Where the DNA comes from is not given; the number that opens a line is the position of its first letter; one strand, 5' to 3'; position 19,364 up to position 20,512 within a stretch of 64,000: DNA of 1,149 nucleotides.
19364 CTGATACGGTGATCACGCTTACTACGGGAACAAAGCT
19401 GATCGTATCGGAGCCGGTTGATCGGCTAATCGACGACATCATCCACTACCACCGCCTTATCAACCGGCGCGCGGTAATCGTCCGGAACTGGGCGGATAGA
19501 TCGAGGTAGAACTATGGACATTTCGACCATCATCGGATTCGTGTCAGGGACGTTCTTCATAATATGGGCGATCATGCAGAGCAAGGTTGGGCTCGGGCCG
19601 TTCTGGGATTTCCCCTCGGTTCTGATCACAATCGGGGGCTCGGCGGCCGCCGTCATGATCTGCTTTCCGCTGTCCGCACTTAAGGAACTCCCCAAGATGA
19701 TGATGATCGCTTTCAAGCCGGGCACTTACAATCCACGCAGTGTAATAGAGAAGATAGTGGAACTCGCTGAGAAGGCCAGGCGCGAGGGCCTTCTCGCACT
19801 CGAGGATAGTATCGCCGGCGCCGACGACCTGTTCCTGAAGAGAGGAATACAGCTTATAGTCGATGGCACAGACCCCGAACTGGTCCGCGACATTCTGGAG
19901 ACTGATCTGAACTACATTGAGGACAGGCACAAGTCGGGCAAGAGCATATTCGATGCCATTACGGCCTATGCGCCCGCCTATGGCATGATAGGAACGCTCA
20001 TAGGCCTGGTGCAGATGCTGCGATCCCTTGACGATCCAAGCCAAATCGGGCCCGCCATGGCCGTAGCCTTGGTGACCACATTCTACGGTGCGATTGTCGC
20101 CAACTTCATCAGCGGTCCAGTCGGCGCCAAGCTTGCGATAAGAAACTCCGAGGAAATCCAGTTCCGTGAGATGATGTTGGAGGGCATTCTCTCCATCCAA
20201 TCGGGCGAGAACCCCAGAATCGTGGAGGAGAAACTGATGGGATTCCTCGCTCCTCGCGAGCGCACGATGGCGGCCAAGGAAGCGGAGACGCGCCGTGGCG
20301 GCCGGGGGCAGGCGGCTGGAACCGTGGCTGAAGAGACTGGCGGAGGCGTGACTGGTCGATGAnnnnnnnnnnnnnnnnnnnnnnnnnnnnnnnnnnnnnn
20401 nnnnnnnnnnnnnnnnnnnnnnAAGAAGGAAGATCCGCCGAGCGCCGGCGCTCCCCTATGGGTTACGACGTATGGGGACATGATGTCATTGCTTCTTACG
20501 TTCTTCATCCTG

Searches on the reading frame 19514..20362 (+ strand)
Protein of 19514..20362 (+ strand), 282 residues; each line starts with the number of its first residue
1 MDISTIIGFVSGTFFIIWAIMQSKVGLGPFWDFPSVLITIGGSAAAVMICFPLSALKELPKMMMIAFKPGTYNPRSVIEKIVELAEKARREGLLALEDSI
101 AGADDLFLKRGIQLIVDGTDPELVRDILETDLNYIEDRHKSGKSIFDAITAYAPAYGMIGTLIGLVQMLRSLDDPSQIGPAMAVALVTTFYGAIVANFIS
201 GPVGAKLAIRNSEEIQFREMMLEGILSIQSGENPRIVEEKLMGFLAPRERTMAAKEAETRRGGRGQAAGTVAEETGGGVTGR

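Call 38: search_protein_families(library=pfam, proteins=[window:19514-20362:+], max_evalue=0.0001)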
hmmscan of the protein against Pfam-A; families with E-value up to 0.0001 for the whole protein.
window:19514-20362:+ (282 aa): 1 family
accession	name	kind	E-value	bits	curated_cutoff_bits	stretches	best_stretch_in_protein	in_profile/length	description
PF01618.21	MotA_ExbB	-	2e-30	105.6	22.9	1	103-219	5-126/127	MotA/TolQ/ExbB proton channel family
